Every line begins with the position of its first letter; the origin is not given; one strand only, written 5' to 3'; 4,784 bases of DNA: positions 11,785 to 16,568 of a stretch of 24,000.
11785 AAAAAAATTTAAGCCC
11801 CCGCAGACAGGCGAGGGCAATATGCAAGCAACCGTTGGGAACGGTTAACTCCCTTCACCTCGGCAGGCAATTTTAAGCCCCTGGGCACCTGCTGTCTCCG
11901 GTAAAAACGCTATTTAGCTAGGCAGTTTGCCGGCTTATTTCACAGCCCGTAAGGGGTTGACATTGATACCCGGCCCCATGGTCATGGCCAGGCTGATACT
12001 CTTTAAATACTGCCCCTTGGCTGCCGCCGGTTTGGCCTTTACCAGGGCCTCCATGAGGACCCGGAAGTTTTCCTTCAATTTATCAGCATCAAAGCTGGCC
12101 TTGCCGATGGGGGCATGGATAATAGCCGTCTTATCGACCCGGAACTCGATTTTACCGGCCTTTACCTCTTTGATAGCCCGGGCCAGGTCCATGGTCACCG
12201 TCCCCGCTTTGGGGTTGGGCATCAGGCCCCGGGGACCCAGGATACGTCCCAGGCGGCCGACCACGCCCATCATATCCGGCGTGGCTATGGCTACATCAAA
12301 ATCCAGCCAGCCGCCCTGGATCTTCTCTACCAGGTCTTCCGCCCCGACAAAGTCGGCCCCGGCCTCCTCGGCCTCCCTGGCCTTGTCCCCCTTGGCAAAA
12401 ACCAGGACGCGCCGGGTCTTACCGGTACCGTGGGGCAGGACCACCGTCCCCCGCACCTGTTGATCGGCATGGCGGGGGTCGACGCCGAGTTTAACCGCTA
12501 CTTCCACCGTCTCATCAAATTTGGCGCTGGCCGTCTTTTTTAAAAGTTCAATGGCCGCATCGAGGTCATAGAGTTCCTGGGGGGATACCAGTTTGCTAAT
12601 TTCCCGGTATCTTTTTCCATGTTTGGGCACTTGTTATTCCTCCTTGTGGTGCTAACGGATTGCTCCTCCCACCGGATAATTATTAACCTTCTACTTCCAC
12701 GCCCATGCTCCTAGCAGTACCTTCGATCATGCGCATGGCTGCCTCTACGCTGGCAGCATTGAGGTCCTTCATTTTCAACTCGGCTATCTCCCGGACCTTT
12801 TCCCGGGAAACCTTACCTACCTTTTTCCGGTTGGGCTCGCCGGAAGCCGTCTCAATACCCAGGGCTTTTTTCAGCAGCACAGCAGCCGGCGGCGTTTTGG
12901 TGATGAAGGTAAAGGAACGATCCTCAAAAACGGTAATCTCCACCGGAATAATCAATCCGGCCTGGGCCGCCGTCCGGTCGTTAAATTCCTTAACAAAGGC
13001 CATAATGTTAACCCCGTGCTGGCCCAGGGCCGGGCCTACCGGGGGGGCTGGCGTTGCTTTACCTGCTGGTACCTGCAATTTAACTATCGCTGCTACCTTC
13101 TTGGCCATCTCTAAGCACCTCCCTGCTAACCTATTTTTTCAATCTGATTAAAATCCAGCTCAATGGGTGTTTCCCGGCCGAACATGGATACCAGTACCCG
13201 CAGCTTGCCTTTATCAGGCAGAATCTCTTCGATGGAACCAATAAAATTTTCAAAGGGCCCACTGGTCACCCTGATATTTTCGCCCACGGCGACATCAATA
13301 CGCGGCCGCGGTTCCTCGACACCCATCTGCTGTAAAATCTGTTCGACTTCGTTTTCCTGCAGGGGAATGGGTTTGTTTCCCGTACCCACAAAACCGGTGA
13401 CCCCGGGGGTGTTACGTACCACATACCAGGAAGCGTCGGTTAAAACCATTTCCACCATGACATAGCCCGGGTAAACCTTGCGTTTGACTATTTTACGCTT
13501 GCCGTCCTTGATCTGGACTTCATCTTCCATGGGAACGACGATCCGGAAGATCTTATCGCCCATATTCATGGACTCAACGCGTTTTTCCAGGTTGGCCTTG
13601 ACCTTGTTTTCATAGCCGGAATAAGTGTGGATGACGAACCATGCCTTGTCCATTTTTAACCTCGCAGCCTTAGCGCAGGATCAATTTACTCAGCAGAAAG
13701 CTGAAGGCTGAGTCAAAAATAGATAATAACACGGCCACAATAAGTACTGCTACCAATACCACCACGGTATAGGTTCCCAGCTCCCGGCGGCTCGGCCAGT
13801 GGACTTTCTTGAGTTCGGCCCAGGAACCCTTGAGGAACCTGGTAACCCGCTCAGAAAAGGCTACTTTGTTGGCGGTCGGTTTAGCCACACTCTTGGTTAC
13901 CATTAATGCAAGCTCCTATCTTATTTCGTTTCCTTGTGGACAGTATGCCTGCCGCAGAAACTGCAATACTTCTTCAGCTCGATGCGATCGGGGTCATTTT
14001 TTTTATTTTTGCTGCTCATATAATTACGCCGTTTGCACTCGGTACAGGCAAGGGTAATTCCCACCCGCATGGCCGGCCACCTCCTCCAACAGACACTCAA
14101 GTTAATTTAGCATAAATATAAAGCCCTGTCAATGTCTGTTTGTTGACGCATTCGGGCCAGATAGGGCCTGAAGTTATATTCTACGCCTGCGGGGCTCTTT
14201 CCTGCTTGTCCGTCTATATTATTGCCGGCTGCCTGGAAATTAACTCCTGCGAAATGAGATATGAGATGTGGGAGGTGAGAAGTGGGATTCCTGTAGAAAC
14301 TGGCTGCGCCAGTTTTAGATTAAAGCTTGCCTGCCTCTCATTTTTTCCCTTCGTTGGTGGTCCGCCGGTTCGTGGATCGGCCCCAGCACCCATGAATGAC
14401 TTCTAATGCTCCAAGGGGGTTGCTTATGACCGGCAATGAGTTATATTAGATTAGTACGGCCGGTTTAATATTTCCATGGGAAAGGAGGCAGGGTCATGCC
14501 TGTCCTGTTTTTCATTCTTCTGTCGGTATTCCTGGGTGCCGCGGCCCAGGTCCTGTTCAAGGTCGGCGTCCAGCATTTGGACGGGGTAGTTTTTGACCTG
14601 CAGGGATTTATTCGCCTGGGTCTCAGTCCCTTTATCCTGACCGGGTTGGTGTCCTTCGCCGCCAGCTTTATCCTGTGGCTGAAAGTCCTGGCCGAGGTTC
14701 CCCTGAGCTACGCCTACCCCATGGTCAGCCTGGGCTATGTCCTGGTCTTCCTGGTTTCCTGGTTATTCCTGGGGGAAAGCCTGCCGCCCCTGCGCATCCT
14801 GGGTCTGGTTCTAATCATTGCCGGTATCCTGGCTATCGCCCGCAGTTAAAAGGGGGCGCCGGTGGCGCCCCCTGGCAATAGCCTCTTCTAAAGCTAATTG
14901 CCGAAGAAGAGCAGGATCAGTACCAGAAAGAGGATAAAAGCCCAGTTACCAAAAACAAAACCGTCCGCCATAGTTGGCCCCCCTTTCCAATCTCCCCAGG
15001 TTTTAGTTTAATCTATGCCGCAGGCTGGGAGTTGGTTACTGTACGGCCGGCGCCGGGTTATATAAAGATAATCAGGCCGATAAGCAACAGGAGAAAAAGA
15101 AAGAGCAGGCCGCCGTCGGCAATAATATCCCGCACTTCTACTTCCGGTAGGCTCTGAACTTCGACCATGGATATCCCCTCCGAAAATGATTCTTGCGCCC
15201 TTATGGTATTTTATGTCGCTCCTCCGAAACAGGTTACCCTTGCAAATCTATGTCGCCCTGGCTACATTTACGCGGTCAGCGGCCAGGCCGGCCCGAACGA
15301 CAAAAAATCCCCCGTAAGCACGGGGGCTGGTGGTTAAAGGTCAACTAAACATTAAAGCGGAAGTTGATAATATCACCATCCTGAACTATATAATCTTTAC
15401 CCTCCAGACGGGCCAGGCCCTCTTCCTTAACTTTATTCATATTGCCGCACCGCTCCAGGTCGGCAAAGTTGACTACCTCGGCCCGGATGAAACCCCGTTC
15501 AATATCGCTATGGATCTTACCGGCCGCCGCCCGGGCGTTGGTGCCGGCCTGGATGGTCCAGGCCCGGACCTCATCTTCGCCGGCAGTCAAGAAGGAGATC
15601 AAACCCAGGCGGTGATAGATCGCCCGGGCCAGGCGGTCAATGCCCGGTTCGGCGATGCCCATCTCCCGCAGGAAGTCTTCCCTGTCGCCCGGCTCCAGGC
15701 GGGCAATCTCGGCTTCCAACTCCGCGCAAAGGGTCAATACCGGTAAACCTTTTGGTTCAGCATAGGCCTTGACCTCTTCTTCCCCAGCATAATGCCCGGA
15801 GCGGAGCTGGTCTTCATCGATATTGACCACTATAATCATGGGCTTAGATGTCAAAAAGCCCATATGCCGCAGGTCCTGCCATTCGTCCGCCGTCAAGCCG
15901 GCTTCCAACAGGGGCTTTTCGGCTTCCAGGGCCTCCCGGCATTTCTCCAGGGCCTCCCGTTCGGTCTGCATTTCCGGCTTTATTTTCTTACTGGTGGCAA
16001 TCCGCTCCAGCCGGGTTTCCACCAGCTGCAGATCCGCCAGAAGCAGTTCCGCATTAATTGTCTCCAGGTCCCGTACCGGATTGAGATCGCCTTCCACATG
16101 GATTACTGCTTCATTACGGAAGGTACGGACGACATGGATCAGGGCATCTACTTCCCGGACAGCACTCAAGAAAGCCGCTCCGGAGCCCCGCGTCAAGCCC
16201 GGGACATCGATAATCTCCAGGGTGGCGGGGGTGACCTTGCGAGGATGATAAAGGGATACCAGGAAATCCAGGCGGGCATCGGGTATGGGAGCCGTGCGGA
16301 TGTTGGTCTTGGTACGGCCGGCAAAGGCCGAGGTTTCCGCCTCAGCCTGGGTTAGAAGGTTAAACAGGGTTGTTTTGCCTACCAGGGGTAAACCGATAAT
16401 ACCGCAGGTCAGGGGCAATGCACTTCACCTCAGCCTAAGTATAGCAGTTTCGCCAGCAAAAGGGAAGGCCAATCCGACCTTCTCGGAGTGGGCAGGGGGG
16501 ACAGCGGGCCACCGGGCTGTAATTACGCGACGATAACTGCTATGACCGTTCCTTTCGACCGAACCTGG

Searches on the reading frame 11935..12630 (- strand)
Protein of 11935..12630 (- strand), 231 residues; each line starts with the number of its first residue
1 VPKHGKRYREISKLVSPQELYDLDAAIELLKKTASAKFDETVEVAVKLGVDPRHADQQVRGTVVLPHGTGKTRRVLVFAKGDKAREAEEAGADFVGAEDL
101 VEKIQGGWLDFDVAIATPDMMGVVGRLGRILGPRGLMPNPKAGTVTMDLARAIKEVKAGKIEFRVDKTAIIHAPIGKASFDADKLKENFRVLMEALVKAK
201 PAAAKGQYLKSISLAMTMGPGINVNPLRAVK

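Call 10: search_protein_families(library=ncbifam, proteins=[window:11935-12630:-])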
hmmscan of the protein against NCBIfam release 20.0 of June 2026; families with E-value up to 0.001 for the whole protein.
window:11935-12630:- (231 aa): 3 families
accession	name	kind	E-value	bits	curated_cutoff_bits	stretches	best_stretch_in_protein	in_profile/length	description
TIGR01169.1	rplA_bact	equivalog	2.4e-108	360.8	216.3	1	3-225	1-223/227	50S ribosomal protein L1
NF003244.0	PRK04203.1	equivalog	3.9e-33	114.8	203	1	28-225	14-215/216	50S ribosomal protein L1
TIGR01170.1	rplA_mito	equivalog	3.7e-27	94.9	129.05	1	23-159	3-140/140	ribosomal protein uL1, mitochondrial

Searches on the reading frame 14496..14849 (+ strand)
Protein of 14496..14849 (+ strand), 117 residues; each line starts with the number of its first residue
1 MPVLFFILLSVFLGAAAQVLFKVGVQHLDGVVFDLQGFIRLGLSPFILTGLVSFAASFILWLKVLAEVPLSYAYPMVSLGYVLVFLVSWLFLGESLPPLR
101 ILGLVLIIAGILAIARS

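Call 52: search_protein_families(library=pfam, proteins=[window:14496-14849:+])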
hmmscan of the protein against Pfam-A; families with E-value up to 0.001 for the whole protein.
window:14496-14849:+ (117 aa): 2 families
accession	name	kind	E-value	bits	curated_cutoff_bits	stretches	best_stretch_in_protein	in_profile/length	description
PF00892.27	EamA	-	8.5e-10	39.5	28.2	1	2-114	29-133/135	EamA-like transporter family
PF00893.25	Multi_Drug_Res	-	1.1e-06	29.6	23.7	1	47-107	32-93/93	Small Multidrug Resistance protein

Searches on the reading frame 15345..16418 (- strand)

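Call 52: search_protein_families(library=pfam, proteins=[window:15345-16418:-])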
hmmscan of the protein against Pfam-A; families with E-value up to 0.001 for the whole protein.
window:15345-16418:- (357 aa): 3 families
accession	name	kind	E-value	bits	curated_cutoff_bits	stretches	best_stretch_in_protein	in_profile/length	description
PF06071.19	YchF-GTPase_C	-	1e-37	128.5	27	1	273-356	1-84/84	Protein of unknown function (DUF933)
PF01926.29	MMR_HSR1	-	1.6e-12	48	21.9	1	5-103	2-87/113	50S ribosome-binding GTPase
PF02421.24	FeoB_N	-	4.3e-05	23.5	27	1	5-37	3-35/156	Ferrous iron transport protein B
